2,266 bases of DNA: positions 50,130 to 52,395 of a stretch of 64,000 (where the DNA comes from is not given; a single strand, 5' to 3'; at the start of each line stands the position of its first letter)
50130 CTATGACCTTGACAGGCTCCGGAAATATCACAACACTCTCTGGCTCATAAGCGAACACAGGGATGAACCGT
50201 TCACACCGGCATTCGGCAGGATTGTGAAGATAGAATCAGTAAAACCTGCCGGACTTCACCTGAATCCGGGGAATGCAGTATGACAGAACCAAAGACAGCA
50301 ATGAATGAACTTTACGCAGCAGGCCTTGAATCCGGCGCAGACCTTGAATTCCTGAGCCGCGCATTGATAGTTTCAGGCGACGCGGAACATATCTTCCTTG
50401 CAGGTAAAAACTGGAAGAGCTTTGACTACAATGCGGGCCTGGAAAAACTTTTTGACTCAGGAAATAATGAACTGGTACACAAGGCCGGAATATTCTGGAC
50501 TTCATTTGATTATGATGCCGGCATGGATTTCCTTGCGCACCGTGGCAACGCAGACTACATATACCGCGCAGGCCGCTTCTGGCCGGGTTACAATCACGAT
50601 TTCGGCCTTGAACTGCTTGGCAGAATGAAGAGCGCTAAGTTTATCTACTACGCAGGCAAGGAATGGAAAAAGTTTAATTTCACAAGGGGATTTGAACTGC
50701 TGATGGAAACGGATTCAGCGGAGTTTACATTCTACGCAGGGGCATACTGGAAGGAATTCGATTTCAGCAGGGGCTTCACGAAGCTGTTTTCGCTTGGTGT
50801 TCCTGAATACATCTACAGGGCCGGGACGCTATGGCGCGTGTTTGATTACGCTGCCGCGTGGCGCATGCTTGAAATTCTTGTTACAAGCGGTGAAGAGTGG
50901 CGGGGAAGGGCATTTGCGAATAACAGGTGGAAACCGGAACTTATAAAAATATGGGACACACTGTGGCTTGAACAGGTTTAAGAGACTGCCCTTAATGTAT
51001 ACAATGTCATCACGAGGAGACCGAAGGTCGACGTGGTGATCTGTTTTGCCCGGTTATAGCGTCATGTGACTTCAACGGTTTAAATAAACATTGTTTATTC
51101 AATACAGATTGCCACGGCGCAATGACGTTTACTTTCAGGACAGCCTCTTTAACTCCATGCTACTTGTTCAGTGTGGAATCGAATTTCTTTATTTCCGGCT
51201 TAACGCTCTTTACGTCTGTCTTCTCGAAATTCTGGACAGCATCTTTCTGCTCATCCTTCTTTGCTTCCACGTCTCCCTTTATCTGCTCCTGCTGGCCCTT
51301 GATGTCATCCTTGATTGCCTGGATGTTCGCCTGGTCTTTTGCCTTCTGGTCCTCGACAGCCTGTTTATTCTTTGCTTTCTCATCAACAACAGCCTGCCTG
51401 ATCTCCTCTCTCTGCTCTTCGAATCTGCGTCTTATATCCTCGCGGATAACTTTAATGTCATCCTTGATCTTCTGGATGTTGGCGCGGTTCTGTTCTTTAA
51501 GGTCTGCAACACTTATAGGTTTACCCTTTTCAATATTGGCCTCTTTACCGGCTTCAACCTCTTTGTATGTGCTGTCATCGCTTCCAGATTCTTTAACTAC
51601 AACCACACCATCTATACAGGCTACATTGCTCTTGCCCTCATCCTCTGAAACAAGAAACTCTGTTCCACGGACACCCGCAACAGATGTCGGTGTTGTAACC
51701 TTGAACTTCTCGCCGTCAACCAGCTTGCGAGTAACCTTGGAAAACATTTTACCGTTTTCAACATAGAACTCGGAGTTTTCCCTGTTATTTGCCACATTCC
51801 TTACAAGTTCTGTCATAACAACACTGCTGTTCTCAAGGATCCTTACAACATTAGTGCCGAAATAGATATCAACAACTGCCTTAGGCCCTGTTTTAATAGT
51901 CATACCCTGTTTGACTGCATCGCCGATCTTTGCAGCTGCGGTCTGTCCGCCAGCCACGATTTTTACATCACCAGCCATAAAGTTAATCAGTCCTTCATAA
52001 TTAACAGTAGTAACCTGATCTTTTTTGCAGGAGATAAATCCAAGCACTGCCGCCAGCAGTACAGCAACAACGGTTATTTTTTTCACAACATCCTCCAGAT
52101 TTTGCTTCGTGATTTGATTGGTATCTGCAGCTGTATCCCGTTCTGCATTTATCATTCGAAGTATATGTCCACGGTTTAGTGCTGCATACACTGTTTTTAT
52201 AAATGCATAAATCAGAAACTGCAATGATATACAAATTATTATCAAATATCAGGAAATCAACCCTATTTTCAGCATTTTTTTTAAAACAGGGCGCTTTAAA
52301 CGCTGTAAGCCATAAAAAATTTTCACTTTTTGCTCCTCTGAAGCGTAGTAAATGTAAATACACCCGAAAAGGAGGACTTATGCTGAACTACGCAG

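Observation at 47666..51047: AAA+ (RavA/MoxR-like) + HExxH-peptidase/VWA + novel repeat protein: a compact three-gene ATP-driven module of unknown function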

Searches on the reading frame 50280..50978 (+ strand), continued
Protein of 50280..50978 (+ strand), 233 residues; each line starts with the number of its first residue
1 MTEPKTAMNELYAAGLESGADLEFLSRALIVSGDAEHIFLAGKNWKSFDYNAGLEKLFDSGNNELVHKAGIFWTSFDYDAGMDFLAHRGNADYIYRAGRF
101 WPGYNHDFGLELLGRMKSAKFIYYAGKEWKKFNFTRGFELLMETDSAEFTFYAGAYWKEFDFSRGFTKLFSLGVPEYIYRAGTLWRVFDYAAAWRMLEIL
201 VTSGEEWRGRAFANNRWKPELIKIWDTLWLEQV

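Call 96: fold_search(model_id=the predicted structure, library=viral)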
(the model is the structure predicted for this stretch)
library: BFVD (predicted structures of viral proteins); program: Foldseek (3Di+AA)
matches with E <= 10: 432; with E <= 0.001: 1
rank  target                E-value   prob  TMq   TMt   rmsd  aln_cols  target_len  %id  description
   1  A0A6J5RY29            6.8e-06  1.00  0.52  0.50   6.5       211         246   13  Uncharacterized protein [uncultured Caudovirales phage]
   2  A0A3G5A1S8            3.5e-03  0.96  0.24  0.18  15.1       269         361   15  Sel1 repeat family protein [Harvfovirus sp.]
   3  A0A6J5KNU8            4.3e-03  0.99  0.28  0.15  14.6       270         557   12  Sel1-like repeat [uncultured Caudovirales phage]
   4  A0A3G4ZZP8            6.5e-03  0.98  0.28  0.15  15.5       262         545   12  Uncharacterized protein [Harvfovirus sp.]
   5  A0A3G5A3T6            1.3e-02  0.96  0.28  0.19  15.4       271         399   12  Uncharacterized protein [Harvfovirus sp.]
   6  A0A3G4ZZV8            1.5e-02  0.97  0.28  0.17  10.8       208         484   15  Sel1 repeat family protein [Faunusvirus sp.]
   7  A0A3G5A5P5            1.6e-02  0.97  0.33  0.16  13.5       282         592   12  Sel1 domain protein repeat-containing protein [Hyperionvirus sp.]
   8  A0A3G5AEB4            1.8e-02  0.92  0.26  0.15  13.2       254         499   13  Uncharacterized protein [Hyperionvirus sp.]
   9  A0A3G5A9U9            1.8e-02  0.92  0.26  0.15  15.3       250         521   14  Sel1 repeat family protein [Hyperionvirus sp.]
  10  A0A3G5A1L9            2.1e-02  0.99  0.39  0.28  11.4       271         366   15  Tetratricopeptide repeat protein [Harvfovirus sp.]
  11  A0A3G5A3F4            2.5e-02  0.87  0.27  0.24  15.9       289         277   12  Sel1 repeat family protein [Harvfovirus sp.]
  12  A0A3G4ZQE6            3.6e-02  0.99  0.37  0.23   8.0       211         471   15  TPR repeat protein [Barrevirus sp.]
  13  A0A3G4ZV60            3.6e-02  0.97  0.37  0.22  12.1       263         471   12  Uncharacterized protein [Barrevirus sp.]
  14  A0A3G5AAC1            3.6e-02  0.93  0.29  0.19  13.2       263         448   14  UDP-N-acetylglucosamine--peptide N-acetylglucosaminyltransferase SPINDLY [Hyperionvirus sp.]
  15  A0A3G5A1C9            4.6e-02  0.69  0.25  0.19  13.1       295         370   14  Tetratricopeptide repeat protein [Harvfovirus sp.]
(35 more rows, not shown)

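Call 102: search_dna_similar(query=window:50280-50978:+, collection=plasmids, mode=protein, max_evalue=0.01, max_rows=10)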
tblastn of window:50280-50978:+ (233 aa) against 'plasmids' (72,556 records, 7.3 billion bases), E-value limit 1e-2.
No match.

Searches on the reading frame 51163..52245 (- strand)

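Call 36: search_protein_families(library=pfam, proteins=[window:51163-52245:-], max_evalue=0.001)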
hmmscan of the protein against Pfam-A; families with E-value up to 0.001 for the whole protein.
window:51163-52245:- (361 aa): 1 family
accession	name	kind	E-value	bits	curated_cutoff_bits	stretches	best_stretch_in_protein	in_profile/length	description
PF04773.18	FecR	-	2.3e-14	54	24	1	116-215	2-96/97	FecR protein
